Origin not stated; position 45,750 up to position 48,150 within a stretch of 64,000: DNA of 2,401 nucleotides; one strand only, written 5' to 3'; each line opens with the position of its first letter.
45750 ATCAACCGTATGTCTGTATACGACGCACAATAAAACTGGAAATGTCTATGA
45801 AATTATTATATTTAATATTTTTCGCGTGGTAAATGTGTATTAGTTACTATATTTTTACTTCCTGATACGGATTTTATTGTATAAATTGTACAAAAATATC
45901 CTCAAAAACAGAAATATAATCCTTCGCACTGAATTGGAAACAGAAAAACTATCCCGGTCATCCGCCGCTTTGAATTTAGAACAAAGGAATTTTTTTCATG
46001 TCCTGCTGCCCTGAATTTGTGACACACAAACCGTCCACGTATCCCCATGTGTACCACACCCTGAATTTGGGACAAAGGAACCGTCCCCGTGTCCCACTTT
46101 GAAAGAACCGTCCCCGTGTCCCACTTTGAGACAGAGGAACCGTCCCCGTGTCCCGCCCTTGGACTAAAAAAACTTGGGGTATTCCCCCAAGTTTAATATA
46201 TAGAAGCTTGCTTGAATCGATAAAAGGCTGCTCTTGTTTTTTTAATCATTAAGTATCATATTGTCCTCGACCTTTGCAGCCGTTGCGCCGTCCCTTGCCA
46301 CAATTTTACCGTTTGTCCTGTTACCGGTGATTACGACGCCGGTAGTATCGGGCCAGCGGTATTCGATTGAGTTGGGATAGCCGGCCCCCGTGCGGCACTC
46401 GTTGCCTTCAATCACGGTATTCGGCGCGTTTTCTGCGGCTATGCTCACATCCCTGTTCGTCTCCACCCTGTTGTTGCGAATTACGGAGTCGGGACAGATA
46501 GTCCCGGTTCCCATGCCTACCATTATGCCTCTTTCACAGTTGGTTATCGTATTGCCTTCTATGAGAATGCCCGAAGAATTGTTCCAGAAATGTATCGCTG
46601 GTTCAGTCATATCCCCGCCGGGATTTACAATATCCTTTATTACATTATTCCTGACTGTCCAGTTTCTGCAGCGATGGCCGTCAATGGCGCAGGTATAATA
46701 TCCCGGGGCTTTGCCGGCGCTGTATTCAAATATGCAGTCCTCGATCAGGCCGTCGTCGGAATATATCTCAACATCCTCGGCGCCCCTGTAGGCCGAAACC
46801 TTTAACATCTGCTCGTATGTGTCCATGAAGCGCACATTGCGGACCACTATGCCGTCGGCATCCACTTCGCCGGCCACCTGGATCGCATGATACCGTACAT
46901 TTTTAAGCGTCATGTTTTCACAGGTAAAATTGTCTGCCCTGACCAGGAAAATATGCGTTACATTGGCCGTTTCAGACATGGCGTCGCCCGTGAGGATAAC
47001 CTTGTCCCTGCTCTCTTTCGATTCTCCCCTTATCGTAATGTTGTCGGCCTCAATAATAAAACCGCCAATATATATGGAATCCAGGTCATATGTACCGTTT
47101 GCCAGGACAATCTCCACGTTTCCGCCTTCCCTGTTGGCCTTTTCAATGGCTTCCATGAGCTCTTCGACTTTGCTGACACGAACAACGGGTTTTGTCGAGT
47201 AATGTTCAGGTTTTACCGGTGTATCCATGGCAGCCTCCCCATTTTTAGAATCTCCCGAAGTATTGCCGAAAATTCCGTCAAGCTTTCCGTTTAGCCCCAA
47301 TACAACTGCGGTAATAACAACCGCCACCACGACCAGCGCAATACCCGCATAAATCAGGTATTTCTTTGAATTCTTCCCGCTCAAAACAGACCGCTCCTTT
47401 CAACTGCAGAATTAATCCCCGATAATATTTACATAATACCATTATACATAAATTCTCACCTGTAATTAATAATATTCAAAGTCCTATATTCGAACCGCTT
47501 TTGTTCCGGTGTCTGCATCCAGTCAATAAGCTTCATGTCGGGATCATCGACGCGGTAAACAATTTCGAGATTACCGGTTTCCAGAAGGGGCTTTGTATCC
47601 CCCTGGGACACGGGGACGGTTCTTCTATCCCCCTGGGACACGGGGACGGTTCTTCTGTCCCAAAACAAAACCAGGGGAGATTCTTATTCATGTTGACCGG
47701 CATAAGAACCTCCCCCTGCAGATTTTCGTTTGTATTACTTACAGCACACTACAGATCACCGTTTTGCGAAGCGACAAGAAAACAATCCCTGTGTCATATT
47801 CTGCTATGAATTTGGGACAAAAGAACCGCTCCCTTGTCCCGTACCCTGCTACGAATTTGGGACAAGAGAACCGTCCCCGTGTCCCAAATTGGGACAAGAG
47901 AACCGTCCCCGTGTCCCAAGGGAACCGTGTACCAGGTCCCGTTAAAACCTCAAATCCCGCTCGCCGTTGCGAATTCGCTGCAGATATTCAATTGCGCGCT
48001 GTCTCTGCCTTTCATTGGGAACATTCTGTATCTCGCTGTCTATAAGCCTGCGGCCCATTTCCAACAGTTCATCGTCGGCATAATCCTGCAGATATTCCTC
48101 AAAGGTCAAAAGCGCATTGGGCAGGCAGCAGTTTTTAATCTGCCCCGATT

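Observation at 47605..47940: Dispersed 27-nt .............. palindromic repeat family (REP/BIME-like), ~20 units at 7 loci in 64 kb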

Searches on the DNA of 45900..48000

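Call 19: search_rna_families(source=window, start=45900, end=48000, threshold=evalue, max_evalue=10, show_alignments=3)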
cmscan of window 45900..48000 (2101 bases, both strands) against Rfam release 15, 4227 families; matches with E-value up to 10: 4.
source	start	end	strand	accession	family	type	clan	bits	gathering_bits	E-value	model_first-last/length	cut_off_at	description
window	46160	46226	-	RF02425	SpF01_sRNA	Gene; sRNA;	-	21.8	55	6.4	1-80/80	no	Streptococcus sRNA SpF01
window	47809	47890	-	RF03366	mir-3122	Gene; miRNA;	-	17.8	92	7.7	1-73/73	no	mir-3122 microRNA precursor family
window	47805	47899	-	RF02239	asX6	Gene; sRNA;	-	16.9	50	9.4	1-93/93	no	Xanthomonas sRNA asX6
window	47390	47525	-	RF02111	IS009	Gene;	-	14.6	117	1.6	1-199/199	no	IS009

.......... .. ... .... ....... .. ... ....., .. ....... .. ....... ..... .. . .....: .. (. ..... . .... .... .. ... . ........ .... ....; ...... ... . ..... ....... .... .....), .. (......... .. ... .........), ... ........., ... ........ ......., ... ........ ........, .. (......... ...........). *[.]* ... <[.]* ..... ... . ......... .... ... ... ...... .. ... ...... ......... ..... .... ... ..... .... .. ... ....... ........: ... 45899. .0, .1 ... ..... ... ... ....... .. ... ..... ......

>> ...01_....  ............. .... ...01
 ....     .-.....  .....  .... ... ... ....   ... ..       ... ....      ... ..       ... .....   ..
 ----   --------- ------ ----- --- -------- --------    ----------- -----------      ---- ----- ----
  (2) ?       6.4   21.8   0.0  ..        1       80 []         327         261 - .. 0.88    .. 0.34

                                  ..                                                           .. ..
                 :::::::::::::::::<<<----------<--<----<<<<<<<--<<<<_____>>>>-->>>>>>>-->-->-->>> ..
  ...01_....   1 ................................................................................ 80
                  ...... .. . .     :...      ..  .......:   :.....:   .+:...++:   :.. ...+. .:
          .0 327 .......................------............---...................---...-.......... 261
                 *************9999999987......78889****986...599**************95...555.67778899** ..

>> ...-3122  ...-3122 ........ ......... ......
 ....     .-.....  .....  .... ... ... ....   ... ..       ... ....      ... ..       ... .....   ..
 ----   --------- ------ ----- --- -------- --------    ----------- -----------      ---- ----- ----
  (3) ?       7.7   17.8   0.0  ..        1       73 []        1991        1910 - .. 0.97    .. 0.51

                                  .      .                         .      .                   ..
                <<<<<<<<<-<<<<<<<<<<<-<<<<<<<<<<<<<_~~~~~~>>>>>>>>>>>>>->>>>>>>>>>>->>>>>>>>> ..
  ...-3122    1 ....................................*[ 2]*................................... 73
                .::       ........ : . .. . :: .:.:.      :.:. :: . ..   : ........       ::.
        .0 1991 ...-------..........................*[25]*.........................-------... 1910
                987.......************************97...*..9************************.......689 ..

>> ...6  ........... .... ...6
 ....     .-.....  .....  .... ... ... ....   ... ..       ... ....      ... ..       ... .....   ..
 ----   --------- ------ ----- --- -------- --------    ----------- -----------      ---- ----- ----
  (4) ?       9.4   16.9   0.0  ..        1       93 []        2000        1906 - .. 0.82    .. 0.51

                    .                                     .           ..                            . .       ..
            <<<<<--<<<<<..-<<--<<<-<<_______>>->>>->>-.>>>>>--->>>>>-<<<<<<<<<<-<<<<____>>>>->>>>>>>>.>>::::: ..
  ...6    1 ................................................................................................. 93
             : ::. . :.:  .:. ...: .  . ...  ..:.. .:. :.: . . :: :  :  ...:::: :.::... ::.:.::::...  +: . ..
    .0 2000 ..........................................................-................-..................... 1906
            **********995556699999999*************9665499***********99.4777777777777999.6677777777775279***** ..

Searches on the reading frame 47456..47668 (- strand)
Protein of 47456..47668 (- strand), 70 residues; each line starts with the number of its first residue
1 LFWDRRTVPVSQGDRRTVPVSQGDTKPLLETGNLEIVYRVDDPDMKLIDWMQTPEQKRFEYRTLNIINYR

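Call 80: search_protein_families(library=pfam, proteins=[window:47456-47668:-])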
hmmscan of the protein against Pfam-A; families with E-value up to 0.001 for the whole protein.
window:47456-47668:- (70 aa): 0 families
